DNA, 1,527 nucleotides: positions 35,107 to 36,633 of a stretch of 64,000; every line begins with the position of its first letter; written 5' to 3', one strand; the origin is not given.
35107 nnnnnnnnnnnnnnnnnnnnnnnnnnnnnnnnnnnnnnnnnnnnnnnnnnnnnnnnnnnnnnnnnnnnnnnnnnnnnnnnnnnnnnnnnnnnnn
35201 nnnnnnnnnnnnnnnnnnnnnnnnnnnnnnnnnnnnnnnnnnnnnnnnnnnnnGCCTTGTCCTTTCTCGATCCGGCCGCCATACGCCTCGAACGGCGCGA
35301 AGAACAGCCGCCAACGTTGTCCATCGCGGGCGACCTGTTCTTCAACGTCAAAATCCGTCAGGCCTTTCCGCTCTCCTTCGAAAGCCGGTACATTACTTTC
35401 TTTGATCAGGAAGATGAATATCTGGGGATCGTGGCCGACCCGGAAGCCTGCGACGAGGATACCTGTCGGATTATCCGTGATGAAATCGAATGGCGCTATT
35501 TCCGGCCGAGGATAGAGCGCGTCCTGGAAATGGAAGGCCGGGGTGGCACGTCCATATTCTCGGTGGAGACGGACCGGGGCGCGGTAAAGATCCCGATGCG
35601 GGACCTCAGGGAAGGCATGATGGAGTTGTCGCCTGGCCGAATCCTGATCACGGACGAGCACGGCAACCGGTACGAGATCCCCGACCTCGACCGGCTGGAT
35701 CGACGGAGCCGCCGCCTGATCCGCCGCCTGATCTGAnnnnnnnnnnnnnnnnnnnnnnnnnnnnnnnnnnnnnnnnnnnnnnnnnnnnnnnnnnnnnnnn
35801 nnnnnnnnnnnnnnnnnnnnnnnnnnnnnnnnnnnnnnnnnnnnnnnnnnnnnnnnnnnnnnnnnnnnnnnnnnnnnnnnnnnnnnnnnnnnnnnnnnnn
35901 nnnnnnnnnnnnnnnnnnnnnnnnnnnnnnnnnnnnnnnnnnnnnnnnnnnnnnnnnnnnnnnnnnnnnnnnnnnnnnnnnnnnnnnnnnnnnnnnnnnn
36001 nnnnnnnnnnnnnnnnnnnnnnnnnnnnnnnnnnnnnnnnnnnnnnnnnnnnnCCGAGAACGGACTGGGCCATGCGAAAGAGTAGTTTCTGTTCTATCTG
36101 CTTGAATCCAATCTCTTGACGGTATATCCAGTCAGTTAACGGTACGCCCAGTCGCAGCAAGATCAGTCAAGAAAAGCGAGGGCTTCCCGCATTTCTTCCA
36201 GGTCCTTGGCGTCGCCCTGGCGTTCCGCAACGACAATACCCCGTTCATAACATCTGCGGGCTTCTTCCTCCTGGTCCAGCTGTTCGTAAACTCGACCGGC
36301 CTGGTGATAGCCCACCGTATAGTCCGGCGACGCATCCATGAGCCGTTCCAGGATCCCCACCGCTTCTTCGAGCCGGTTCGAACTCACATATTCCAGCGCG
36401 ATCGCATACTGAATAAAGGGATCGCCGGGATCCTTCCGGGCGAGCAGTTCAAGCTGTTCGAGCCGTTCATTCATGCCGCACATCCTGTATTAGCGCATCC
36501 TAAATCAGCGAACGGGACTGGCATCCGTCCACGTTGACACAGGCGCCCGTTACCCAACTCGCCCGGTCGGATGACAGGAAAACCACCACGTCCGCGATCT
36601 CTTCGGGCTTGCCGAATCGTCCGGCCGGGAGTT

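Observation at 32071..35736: Siderophore/B12-class binding protein paired with an exporter-fold ABC protein bearing a novel N-terminal domain and a DUF1854-like partner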

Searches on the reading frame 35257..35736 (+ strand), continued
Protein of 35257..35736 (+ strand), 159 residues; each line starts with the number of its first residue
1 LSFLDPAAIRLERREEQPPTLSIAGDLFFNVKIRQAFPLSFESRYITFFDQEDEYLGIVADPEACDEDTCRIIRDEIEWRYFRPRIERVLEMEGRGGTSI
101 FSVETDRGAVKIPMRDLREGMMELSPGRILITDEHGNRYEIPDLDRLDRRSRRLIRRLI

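Call 41: predict_structure(alignment_id=A4)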
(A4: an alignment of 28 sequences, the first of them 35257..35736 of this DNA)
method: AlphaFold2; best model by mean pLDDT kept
length: 159 residues; sequences in the alignment: 28
mean_pLDDT: 86.8   pTM: 0.58
mean pLDDT of the five models: 86.8, 86.7, 86.6, 85.1, 85.1
residues with pLDDT >= 90: 66; 70-90: 87; 50-70: 6; < 50: 0
segments of 3 or more residues with pLDDT < 50: none
pLDDT, mean of each block of 10 residues (from residue 1): 88 88 92 84 86 93 93 86 84 78 89 82 87 86 89 83
secondary structure, 60 per line:
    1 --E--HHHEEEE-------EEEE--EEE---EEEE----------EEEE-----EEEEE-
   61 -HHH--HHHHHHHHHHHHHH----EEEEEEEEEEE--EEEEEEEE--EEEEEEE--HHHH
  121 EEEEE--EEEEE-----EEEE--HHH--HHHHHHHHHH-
elements in order: E9-12 E20-23 E26-28 E32-35 E46-49 E55-59 H67-80 E85-95 E98-105 E108-114 H117-120 E121-125 E128-132 E138-141 H149-158

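Call 81: search_protein_families(library=pfam, proteins=[L075:3110-5374:+, L068:1457-3700:+, L037:680-2842:-], max_evalue=0.001)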
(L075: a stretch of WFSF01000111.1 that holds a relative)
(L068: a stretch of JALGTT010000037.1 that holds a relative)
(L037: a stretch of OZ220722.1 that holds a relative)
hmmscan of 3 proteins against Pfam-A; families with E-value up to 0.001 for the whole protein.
L075:3110-5374:+ (754 aa): 2 families
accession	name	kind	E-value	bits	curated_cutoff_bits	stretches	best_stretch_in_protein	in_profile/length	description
PF20581.3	DUF6785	-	2.4e-123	412.8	25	1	112-619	1-498/498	Family of unknown function (DUF6785)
PF20580.3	DUF6784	-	4.7e-22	78.5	26.4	1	657-748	4-94/101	Domain of unknown function (DUF6784)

L068:1457-3700:+ (747 aa): 2 families
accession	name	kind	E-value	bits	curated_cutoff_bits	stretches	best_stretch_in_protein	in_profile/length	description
PF20581.3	DUF6785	-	1.1e-120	404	25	1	105-612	1-498/498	Family of unknown function (DUF6785)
PF20580.3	DUF6784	-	1.5e-22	80.1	26.4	1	650-741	4-94/101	Domain of unknown function (DUF6784)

L037:680-2842:- (720 aa): 9 families
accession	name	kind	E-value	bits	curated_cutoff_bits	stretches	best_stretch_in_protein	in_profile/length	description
PF13517.12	FG-GAP_3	-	1.2e-56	189.6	26.9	6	129-190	1-61/61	FG-GAP-like repeat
PF12796.13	Ank_2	-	4.8e-27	94.8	27.3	2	637-712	8-80/90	Ankyrin repeats (3 copies)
PF13637.12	Ank_4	-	5.5e-26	90.5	22.7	3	632-679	3-50/50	Ankyrin repeats (many copies)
PF00023.36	Ank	-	1.8e-25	88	21.1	2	659-690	2-33/33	Ankyrin repeat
PF13857.12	Ank_5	-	4.8e-23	81.4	27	2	645-699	1-56/56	Ankyrin repeats (many copies)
PF07593.17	UnbV_ASPIC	-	6.4e-23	80.9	23.4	1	487-553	1-67/68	ASPIC and UnbV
PF13606.12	Ank_3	-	1.3e-11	43.9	22.3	0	592-620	2-30/30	Ankyrin repeat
PF24521.3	Ank_KRIT1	-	3.1e-08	33.9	80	0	558-661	14-120/149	KRIT1 ankyrin-repeats domain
PF01839.29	FG-GAP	-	3.9e-06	27.1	22.1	0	312-334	2-24/37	FG-GAP repeat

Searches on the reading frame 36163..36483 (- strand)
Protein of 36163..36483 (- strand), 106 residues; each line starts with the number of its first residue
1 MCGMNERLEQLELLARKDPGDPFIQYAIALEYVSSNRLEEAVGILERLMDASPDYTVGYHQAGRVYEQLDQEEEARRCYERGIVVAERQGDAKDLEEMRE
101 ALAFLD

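Call 81: search_protein_families(library=pfam, proteins=[window:36163-36483:-], max_evalue=0.001)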
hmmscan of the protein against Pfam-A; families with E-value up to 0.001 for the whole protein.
window:36163-36483:- (106 aa): 8 families
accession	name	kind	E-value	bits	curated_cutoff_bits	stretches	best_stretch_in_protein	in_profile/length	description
PF13181.12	TPR_8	-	5.2e-08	32.9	25.7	0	59-83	4-28/34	Tetratricopeptide repeat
PF13428.12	TPR_14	-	1.2e-06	29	23.5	0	24-56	3-35/44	Tetratricopeptide repeat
PF07719.23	TPR_2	-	2.2e-06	27.8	27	0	59-83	4-28/34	Tetratricopeptide repeat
PF13371.12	TPR_9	-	3.4e-06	27.4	35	1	32-102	5-72/73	Tetratricopeptide repeat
PF14559.12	TPR_19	-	4.4e-05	24.1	25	1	34-82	3-51/68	Tetratricopeptide repeat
PF13424.12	TPR_12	-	0.00012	22.7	30.1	0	38-83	26-72/77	Tetratricopeptide repeat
PF13176.12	TPR_7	-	0.00026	21.3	27.9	0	32-54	9-31/36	Tetratricopeptide repeat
PF14561.12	TPR_20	-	0.00075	20.2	25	0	5-56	5-56/90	Tetratricopeptide repeat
